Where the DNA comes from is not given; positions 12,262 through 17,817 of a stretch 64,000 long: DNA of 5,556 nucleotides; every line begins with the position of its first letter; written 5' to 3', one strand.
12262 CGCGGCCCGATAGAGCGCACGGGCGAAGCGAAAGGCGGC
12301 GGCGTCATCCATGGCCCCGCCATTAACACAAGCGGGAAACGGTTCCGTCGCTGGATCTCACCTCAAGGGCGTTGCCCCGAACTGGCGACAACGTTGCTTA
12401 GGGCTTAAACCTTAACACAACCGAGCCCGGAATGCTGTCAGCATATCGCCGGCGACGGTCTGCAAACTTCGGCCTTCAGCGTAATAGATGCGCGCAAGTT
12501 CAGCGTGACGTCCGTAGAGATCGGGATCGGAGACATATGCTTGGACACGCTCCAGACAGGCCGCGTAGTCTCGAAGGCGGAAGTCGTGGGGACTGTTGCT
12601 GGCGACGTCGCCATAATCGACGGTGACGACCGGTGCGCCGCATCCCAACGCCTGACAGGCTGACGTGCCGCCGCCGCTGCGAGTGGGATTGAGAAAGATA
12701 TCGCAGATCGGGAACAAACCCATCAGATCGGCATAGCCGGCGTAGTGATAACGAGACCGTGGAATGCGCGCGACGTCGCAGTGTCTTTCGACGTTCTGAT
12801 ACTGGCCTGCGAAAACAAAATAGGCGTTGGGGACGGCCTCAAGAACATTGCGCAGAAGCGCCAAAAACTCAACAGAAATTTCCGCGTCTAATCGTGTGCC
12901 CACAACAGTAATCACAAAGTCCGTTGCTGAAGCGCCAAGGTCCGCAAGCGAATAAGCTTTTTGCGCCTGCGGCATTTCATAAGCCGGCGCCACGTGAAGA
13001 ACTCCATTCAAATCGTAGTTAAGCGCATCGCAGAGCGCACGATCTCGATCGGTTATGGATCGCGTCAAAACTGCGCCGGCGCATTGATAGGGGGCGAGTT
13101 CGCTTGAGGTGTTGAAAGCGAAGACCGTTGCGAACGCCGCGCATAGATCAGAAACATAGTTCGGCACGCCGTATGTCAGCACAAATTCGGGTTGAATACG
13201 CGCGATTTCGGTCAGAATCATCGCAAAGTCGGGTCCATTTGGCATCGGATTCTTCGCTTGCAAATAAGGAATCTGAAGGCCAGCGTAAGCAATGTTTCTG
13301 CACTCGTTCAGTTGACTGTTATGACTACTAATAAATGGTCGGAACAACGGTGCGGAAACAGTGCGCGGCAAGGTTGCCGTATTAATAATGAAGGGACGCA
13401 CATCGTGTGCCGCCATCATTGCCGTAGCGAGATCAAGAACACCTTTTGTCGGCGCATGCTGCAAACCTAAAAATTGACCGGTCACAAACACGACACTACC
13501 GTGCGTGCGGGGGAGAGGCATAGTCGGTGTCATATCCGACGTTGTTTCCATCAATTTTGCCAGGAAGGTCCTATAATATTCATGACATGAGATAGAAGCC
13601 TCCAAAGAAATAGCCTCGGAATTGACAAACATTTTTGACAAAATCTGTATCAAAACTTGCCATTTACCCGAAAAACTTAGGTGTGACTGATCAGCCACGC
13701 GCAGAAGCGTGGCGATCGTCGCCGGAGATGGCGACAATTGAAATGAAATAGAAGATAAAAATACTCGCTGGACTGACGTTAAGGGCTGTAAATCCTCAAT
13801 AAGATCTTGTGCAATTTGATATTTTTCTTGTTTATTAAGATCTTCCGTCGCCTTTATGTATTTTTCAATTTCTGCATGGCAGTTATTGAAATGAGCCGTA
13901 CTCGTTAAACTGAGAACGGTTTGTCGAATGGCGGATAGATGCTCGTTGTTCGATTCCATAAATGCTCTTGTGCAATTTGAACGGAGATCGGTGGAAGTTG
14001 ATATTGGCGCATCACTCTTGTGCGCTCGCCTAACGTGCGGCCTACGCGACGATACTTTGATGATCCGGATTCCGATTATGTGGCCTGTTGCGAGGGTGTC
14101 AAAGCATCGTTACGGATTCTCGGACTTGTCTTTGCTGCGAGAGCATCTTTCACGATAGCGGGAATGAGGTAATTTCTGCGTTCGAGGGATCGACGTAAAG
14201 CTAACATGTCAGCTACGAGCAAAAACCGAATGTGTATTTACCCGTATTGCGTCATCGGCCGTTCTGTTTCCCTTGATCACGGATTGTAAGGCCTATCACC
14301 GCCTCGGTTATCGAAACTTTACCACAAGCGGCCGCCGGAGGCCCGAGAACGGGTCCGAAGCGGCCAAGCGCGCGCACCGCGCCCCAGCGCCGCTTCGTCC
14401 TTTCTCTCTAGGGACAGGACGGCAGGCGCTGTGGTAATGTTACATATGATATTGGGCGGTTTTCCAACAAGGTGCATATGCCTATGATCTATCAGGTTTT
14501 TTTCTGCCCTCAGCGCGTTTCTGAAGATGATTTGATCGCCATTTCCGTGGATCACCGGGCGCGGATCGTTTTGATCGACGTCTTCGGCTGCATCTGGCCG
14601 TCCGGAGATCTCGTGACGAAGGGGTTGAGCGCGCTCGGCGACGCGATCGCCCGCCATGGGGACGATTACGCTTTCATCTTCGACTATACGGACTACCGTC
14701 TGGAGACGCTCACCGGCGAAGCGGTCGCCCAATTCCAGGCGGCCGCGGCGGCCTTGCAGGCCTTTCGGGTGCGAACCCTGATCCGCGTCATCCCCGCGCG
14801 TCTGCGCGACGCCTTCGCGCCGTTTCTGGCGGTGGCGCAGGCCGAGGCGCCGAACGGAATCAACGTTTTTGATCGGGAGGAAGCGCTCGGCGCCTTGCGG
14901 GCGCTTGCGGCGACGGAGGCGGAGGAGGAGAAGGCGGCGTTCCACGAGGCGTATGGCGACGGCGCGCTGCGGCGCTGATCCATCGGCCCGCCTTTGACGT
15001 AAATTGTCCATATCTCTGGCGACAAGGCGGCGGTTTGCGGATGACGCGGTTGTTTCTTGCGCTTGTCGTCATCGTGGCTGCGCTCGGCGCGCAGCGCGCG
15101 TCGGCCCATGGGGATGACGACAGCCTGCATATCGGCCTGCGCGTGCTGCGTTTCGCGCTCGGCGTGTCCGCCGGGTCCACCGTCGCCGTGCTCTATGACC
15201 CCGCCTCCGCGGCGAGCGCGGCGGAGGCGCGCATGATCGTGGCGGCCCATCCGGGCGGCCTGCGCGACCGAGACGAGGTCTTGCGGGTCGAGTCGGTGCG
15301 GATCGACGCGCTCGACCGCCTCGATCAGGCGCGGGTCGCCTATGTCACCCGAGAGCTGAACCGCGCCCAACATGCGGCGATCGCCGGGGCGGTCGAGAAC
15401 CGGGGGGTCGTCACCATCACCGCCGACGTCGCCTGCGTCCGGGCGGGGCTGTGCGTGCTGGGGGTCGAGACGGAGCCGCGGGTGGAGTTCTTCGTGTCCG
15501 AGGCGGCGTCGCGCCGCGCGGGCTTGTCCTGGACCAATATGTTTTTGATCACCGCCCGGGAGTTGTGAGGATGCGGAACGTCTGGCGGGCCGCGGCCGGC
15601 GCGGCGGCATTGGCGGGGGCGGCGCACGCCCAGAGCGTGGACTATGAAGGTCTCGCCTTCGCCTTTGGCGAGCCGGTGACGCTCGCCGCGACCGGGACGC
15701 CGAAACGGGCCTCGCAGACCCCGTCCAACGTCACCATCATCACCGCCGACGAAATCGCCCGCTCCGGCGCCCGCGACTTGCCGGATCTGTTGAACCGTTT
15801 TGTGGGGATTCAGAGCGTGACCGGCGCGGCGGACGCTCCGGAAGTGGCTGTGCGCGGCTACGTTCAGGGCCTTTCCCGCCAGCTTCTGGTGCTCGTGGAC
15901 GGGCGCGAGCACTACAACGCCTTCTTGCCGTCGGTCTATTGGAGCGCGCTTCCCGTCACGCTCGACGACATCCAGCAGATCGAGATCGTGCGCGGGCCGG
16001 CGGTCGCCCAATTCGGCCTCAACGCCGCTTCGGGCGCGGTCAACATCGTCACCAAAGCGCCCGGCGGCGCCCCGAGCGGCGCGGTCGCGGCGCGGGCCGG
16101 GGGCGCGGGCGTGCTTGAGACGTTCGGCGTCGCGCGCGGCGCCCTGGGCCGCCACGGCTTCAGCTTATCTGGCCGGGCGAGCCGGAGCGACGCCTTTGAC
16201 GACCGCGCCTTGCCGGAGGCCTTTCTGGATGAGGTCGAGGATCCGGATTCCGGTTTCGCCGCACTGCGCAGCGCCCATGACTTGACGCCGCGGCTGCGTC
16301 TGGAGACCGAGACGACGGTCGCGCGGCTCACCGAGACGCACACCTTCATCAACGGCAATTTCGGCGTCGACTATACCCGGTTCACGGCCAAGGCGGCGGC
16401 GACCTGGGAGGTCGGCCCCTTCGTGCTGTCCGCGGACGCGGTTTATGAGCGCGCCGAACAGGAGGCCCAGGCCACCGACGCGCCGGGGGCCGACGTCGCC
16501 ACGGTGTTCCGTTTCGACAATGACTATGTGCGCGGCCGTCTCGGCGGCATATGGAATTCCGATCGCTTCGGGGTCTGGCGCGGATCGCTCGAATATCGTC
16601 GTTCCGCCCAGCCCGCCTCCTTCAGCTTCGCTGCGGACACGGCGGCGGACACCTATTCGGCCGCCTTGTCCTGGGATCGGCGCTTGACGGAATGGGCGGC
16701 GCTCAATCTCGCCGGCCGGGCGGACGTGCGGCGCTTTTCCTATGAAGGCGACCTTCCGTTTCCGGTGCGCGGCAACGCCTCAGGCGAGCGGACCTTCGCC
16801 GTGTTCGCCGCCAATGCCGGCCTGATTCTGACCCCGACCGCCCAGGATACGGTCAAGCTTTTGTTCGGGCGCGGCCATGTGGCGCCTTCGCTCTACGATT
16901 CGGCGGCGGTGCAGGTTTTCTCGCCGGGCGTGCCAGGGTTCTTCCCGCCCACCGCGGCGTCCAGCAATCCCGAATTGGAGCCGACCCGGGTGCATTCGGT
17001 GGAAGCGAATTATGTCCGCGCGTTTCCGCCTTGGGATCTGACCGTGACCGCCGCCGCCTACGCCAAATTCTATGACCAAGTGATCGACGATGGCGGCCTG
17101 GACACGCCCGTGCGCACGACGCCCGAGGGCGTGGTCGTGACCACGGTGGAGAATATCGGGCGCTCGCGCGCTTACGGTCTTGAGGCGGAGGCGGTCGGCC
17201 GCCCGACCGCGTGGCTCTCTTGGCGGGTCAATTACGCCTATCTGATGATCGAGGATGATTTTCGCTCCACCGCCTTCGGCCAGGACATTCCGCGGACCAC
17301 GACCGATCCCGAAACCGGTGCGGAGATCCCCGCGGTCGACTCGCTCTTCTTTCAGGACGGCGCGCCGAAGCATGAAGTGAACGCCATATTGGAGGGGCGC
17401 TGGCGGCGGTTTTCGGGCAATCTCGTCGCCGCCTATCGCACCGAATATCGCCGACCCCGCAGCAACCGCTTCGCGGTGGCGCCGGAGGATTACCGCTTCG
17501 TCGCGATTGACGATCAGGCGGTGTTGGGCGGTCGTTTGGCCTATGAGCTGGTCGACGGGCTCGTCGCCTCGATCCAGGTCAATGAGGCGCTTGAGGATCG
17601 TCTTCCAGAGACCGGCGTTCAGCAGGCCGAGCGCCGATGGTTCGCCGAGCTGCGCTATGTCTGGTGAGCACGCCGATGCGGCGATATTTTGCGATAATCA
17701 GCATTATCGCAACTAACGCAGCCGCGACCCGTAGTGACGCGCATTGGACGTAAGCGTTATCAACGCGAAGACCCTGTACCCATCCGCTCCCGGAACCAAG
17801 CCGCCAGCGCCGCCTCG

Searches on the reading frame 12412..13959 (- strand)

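Call 40: search_protein_families(library=pfam, proteins=[window:12412-13959:-], max_evalue=0.001)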
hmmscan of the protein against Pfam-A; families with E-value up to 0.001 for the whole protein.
window:12412-13959:- (515 aa): 2 families
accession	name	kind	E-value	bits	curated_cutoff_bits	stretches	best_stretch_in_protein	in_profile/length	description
PF13692.12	Glyco_trans_1_4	-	1.1e-06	29.4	27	1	368-453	23-112/142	Glycosyl transferases group 1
PF00534.26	Glycos_transf_1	-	0.0001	22.3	26.4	1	345-451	13-126/172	Glycosyl transferases group 1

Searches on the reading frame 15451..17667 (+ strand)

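Call 7: search_protein_families(library=pfam, proteins=[window:15451-17667:+], max_evalue=0.01)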
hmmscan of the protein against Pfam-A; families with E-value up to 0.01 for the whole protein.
window:15451-17667:+ (738 aa): 2 families
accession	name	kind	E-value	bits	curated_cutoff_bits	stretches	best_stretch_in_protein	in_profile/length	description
PF07715.20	Plug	-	5.5e-18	65.9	23.9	1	88-196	3-107/107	TonB-dependent Receptor Plug Domain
PF14905.12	OMP_b-brl_3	-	7.5e-10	38.9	27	1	504-599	208-294/408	Outer membrane protein beta-barrel family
